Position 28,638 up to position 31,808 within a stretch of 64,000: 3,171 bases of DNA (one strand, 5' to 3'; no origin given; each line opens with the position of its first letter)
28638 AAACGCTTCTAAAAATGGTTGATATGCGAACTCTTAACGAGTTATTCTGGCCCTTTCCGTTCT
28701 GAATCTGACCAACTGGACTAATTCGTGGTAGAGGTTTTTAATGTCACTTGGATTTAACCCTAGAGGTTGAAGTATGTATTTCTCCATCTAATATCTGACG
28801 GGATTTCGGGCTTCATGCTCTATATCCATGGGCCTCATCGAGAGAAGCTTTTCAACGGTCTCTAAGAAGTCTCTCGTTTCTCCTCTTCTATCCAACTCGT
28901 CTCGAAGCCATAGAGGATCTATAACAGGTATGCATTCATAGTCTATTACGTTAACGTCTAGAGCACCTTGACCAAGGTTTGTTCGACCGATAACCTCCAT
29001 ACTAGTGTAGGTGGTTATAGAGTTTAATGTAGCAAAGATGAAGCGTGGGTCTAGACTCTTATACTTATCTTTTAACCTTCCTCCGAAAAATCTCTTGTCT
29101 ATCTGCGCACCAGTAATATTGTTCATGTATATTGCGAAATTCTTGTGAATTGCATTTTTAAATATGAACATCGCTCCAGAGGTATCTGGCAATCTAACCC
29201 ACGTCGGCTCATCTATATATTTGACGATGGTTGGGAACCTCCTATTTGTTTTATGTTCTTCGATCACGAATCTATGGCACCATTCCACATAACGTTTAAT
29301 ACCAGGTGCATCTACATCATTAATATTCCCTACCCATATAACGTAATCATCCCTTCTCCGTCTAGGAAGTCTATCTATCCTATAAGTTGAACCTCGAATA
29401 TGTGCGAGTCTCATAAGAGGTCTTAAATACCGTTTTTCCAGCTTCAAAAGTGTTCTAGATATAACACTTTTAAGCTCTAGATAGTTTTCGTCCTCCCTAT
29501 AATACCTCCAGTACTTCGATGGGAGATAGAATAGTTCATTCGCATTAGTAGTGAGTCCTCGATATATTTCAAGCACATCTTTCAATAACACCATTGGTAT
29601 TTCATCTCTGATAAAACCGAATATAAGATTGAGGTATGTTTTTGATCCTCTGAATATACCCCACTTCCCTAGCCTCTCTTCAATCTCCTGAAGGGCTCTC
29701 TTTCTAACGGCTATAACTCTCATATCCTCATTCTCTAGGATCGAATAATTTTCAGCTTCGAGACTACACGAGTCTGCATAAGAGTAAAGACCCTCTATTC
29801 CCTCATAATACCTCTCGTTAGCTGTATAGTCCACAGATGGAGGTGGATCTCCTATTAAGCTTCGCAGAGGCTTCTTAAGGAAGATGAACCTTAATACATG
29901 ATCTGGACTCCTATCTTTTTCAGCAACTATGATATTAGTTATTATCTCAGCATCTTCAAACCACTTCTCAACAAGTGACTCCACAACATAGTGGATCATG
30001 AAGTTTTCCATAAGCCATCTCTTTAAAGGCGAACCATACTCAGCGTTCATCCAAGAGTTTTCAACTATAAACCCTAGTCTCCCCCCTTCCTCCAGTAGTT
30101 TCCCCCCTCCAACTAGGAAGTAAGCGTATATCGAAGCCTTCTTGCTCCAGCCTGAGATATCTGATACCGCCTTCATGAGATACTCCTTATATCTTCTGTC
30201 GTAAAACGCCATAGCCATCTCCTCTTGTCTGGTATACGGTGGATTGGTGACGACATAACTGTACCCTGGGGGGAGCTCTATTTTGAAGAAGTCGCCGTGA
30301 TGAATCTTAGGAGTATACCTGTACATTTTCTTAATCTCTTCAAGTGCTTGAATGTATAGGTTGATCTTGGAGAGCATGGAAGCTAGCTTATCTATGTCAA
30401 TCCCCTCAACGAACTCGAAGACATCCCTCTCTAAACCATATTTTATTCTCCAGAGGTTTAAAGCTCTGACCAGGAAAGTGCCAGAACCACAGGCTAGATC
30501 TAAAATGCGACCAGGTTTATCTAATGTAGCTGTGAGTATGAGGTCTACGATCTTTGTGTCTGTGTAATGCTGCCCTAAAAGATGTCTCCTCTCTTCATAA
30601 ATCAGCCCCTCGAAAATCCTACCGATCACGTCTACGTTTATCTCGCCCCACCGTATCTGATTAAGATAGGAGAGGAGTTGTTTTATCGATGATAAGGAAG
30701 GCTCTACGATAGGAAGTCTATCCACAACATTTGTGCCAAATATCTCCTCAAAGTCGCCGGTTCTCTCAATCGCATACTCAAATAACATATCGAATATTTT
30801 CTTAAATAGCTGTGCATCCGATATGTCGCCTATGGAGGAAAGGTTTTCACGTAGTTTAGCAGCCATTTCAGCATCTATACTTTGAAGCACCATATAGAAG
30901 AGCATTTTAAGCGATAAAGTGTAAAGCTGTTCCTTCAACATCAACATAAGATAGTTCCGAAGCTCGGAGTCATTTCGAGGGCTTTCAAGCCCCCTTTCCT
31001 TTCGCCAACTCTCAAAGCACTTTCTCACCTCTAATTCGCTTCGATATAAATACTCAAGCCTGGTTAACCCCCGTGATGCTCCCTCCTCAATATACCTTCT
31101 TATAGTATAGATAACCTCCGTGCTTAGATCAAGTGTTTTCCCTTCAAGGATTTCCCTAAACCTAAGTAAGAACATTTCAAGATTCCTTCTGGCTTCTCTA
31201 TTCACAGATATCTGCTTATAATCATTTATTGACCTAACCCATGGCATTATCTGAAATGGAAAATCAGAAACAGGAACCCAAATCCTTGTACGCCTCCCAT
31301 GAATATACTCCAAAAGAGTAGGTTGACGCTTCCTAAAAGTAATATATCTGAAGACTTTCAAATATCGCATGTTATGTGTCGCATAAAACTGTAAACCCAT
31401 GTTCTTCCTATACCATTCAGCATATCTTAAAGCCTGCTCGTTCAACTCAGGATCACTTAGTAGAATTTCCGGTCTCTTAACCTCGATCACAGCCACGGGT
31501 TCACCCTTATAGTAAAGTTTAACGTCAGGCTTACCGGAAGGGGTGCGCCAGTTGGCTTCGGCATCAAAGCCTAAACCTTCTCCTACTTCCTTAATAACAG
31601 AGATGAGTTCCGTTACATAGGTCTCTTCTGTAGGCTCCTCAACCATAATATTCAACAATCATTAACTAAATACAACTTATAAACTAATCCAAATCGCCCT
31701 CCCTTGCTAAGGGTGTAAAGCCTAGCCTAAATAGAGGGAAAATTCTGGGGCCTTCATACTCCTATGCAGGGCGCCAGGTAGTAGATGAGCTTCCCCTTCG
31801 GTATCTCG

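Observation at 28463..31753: AT-rich single-gene island carrying an MmeI-like Type IIG restriction-modification enzyme, inserted between the MttB operon and PCNA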

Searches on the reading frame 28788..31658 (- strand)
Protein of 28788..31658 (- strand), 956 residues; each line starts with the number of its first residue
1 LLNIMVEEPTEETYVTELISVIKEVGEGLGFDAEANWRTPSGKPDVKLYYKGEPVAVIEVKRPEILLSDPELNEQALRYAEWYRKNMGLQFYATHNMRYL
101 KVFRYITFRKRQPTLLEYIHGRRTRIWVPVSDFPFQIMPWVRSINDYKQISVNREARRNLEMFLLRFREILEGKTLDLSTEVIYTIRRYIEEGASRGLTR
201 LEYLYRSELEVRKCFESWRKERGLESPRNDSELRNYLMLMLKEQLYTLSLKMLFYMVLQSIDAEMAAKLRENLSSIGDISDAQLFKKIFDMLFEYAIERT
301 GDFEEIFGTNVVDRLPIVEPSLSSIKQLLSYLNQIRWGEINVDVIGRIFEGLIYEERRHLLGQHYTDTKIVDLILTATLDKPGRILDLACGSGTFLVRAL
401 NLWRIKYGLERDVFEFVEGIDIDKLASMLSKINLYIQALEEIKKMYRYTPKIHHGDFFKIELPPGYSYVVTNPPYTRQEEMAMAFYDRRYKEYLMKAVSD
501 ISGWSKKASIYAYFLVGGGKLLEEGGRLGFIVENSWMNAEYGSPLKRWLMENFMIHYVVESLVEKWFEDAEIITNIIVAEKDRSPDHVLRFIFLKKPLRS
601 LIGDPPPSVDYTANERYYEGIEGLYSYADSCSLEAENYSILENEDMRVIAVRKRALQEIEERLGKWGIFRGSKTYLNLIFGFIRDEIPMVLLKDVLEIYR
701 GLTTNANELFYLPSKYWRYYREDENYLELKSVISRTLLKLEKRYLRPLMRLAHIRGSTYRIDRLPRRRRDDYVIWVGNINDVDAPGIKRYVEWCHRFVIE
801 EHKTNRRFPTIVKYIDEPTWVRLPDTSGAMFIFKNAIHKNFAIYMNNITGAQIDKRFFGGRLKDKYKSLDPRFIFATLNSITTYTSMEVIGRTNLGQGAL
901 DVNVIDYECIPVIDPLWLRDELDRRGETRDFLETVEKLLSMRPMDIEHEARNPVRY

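Call 3: search_protein_families(library=pfam, proteins=[window:28788-31658:-])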
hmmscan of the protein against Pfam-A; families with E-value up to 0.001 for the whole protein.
window:28788-31658:- (956 aa): 2 families
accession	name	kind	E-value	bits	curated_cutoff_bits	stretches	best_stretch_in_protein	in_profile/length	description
PF02384.22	N6_Mtase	-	2.4e-21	76.8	20.4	1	342-588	3-241/311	N-6 DNA Methylase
PF07669.17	Eco57I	-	5.2e-20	72.7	25.3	1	419-560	5-164/171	Eco57I restriction-modification methylase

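Call 7: search_protein_families(library=ncbifam, proteins=[window:28788-31658:-], max_evalue=0.1)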
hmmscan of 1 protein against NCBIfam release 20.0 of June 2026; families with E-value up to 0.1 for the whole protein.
window:28788-31658:- (956 aa): 14 families
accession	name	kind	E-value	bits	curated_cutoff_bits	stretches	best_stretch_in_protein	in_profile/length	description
NF047738.1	antiphage_MADS2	equivalog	2.8e-09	35.9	720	1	332-413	281-363/654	methylation-associated defense system DNA methyltransferase MAD2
NF033452.1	BREX_1_MTaseX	exception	6.2e-08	31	500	1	464-569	506-601/1210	BREX-1 system adenine-specific DNA-methyltransferase PglX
TIGR02987.1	met_A_Alw26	exception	4.5e-07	29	353.5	1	362-557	4-221/523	Alw26I/Eco31I/Esp3I family type II restriction adenine-specific DNA-methyltransferase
NF033455.1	BREX_6_MTaseX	exception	1.1e-05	23.1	900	1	465-559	554-636/1319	BREX-6 system adenine-specific DNA-methyltransferase PglX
TIGR03534.1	RF_mod_PrmC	equivalog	1.7e-05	24.4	199.1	1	370-484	76-175/253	peptide chain release factor N(5)-glutamine methyltransferase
TIGR03533.1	L3_gln_methyl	equivalog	0.00062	19.2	229.7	1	380-483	120-207/284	50S ribosomal protein L3 N(5)-glutamine methyltransferase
NF041820.1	daptide_MTase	equivalog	0.0012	18.3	175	1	367-402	22-57/243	daptide-type RiPP biosynthesis methyltransferase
NF033451.1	BREX_2_MTaseX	equivalog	0.0013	16.5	400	0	466-555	359-444/1185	BREX-2 system adenine-specific DNA-methyltransferase PglX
TIGR00497.1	hsdM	equivalog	0.0019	17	242.75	1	341-592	176-428/515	type I restriction-modification system subunit M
TIGR00536.1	hemK_fam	subfamily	0.0061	15.7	115.5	1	383-484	116-201/286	HemK family protein methyltransferase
NF040721.1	Trm14_Arch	equivalog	0.018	14.2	280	1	373-445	183-256/370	tRNA (guanine(6)-N2)-methyltransferase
NF042988.1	Erm46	exception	0.021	14.1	503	0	354-405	4-56/255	23S rRNA (adenine(2058)-N(6))-methyltransferase Erm(46)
NF008748.0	PRK11783.1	equivalog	0.072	11.3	466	0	374-417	184-229/704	bifunctional 23S rRNA (guanine(2069)-N(7))-methyltransferase RlmK/23S rRNA (guanine(2445)-N(2))-methyltransferase RlmL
NF033454.1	BREX_5_MTaseX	exception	0.073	10.6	900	0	384-438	304-368/1404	BREX-5 system adenine-specific DNA-methyltransferase PglX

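Call 8: search_protein_families(library=padloc, proteins=[window:28788-31658:-], max_evalue=0.1)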
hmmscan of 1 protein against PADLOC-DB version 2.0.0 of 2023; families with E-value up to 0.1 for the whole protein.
window:28788-31658:- (956 aa): 62 families (the best 25 are shown)
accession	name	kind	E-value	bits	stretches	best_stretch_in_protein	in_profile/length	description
PDLC03606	REase_MTase_IIG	-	1.4e-32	110.8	1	248-605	229-603/935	Type IIG restriction enzyme-methyltransferase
PDLC04134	mad2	-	7.7e-23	79.1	1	323-584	232-448/492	mads_2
PDLC03366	MTase_II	-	5.3e-21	73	2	354-594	15-236/568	Type II methyltransferase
PDLC03267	MTase_II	-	4.1e-19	66.9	1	359-590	11-226/539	Type II methyltransferase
PDLC03335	MTase_II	-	1.3e-17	61.7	1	328-583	40-306/607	Type II methyltransferase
PDLC03313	MTase_II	-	6.8e-17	59.2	1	347-570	8-241/563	Type II methyltransferase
PDLC03021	MTase_I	-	1.7e-16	58.2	1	308-588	108-384/491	Type I methyltransferase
PDLC03612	REase_MTase_IIG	-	5.1e-16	56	1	465-584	806-917/1247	Type IIG restriction enzyme-methyltransferase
PDLC03222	MTase_II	-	2.6e-15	54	1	336-575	106-332/602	Type II methyltransferase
PDLC03026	MTase_I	-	1.2e-14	52.3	1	275-581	58-355/487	Type I methyltransferase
PDLC03630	REase_MTase_IIG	-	4e-13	46.1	2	466-594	606-741/1100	Type IIG restriction enzyme-methyltransferase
PDLC03248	MTase_II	-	1.2e-12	45.4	1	357-569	5-184/521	Type II methyltransferase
PDLC03227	MTase_II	-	2e-12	44.8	1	343-580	9-236/494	Type II methyltransferase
PDLC03035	MTase_I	-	7.3e-12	42.6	1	325-539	135-345/653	Type I methyltransferase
PDLC03604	REase_MTase_IIG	-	2e-11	40.7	1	463-584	532-650/1011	Type IIG restriction enzyme-methyltransferase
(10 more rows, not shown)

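Call 9: search_solved_structures(query=window:28788-31658:-, max_evalue=1, show_alignments=2)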
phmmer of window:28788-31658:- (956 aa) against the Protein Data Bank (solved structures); distinct sequences matched with E-value up to 1: 7.
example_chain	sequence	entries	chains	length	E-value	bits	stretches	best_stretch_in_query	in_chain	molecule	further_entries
7qw5_A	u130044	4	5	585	3.6e-08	35.2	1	357-582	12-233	Modification methylase BseCI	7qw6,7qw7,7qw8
2ibs_A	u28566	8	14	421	0.0002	22.8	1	455-552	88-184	Modification methylase TaqI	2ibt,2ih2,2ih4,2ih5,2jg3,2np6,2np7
1aqi_A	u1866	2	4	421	0.00024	22.6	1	455-552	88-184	ADENINE-N6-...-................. TAQI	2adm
1aqj_A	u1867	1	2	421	0.00025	22.5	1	455-552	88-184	ADENINE-N6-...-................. TAQI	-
1g38_A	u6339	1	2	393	0.0014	20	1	456-552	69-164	MODIFICATION METHYLASE TAQI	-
8c45_A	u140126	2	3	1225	0.031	15.6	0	465-553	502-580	site-specific DNA-methyltransferase (adenine-specific)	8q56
6lk8_A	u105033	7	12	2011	0.097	14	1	164-237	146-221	MGC83295 protein | Nup205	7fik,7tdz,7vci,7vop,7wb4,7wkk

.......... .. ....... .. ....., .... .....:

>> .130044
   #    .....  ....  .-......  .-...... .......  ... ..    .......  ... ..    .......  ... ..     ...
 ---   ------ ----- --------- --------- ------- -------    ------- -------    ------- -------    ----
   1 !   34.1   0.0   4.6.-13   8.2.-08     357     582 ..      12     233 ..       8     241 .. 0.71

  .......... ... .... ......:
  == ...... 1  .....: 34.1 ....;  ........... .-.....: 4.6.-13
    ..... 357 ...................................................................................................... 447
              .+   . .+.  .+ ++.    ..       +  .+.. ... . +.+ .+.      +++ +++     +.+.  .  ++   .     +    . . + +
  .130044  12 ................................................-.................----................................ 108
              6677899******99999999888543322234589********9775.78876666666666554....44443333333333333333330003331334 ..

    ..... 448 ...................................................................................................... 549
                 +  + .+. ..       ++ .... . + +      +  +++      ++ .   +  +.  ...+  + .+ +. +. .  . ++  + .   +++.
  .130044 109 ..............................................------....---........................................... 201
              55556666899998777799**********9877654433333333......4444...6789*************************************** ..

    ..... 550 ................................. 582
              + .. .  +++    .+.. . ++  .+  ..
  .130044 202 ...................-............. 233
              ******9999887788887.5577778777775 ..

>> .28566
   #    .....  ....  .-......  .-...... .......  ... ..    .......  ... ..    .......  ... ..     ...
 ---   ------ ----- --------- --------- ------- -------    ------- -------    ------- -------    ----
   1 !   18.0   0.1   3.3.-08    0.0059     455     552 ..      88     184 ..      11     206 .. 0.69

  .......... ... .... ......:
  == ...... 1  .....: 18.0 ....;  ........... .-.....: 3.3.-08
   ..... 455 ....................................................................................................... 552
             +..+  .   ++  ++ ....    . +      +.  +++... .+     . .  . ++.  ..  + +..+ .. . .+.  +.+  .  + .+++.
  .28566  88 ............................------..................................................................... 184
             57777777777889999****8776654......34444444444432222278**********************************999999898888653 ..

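Call 13: find_homologous_proteins(query=window:28788-31649:-)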
Query window:28788-31649:- (953 aa): 724 proteins with E <= 0.001 among 8000 candidates; the best 120 are listed.
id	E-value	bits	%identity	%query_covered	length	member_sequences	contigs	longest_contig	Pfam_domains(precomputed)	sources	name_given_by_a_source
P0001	0.0e+0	2176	100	100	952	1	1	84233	PF02384.23,PF07669.18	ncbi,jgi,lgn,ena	-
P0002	0.0e+0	1736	78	100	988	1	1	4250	PF02384.23,PF07669.18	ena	-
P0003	0.0e+0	1599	72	100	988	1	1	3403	PF02384.23,PF07669.18,PF01170.25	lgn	-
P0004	0.0e+0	1369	63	100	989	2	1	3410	PF02384.23,PF07669.18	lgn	-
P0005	0.0e+0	1354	61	100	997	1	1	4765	PF02384.23,PF07669.18,PF01170.25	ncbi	-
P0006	0.0e+0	1339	61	100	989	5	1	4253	PF02384.23,PF07669.18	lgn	-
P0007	0.0e+0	1339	62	100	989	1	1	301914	PF02384.23,PF07669.18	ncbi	-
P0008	0.0e+0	1339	61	100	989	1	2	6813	PF02384.23,PF07669.18,PF22837.2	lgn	-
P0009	0.0e+0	1338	62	100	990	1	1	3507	PF02384.23,PF07669.18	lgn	-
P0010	0.0e+0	1328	61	100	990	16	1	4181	PF02384.23,PF07669.18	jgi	-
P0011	0.0e+0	1317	60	100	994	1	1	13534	PF02384.23,PF07669.18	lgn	-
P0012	0.0e+0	1317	61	100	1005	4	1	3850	PF02384.23,PF07669.18,PF22837.2,PF20473.5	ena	-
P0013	0.0e+0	1312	62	100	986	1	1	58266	PF02384.23,PF07669.18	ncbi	-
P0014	0.0e+0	1311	60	100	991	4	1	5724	PF02384.23,PF07669.18,PF01170.25,PF20473.5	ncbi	ncbi:MAG: HsdM family class I SAM-dependent methyltransferase [Candidatus Heimdallarchaeaceae archae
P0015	0.0e+0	1309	60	100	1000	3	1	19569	PF02384.23,PF07669.18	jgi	-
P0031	0.0e+0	1263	59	100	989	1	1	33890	PF02384.23,PF07669.18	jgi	jgi:methylase of polypeptide subunit release factors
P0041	0.0e+0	1239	57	100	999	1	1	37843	PF02384.23,PF07669.18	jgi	jgi:type I restriction-modification system DNA methylase subunit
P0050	0.0e+0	1212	55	99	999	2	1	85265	PF02384.23,PF07669.18,PF20473.5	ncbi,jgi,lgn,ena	-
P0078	1.2e-252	859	45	99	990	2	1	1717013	PF02384.23,PF07669.18,PF22837.2,PF01170.25,PF20473.5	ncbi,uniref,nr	ncbi:HsdM family class I SAM-dependent methyltransferase [Saccharolobus islandicus]|uniref:HsdM fami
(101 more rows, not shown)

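Call 15: find_encoding_contigs(protein=P0001, flank=10000, max_places=4)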
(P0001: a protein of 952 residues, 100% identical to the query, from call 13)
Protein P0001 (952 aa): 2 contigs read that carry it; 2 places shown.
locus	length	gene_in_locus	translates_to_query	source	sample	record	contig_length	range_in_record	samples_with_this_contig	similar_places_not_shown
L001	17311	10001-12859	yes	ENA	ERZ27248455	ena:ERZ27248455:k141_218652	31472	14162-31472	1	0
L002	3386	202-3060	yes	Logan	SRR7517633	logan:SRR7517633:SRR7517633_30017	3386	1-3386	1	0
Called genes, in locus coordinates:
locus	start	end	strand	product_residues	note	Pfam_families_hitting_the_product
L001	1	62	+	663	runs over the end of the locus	PF02516:STT3, PF21436:STT3-PglB_core (weak)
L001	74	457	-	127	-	PF09921:DUF2153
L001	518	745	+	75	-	-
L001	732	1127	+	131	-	PF01850:PIN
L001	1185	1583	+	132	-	PF21485:IF5A-like_N, PF08207:EFP_N (weak), PF01287:eIF-5a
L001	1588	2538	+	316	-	PF01916:DS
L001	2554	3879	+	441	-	PF02881:SRP54_N, PF13401:AAA_22 (faint), PF00448:SRP54, PF01656:CbiA (weak), PF20720:nSTAND3 (faint), PF02978:SRP_SPB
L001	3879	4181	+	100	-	PF01157:Ribosomal_L21e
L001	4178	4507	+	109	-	PF03874:RNA_pol_Rpb4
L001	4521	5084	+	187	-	PF04919:DUF655, PF14579:HHH_6 (weak)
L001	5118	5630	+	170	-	PF00252:Ribosomal_L16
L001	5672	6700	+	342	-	PF01866:Diphthamide_syn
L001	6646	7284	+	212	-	PF03602:Cons_hypoth95 (weak), PF05175:MTS, PF06325:PrmA, PF02475:TRM5-TYW2_MTfase (weak), PF01170:UPF0020, PF13649:Methyltransf_25, PF13847:Methyltransf_31, PF08241:Methyltransf_11 (weak), +1 more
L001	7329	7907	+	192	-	PF14382:ECR1_N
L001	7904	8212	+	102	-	PF13656:RNA_pol_L_2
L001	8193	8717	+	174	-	PF01949:Endo_dU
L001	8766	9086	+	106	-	PF02150:Zn_ribbon_RPB9 (weak), PF07282:Cas12f1-like_TNB (faint), PF08271:Zn_Ribbon_TF (weak), PF09297:Zn_ribbon_NUD (weak), PF12760:Zn_ribbon_IS1595 (faint), PF12773:DZR (faint), PF13240:Zn_Ribbon_1 (faint), PF01096:Zn_ribbon_TFIIS, +2 more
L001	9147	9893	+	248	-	PF00705:PCNA_N, PF04139:Rad9 (weak), PF02747:PCNA_C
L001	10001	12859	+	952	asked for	PF02384:N6_Mtase, PF07669:Eco57I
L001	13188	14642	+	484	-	PF06253:MTTB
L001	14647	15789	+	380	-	PF02254:TrkA_N (weak), PF03435:Sacchrp_dh_NADP, PF16653:Sacchrp_dh_C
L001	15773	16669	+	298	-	PF02007:MtrH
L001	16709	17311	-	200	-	?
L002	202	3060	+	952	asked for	PF02384:N6_Mtase, PF07669:Eco57I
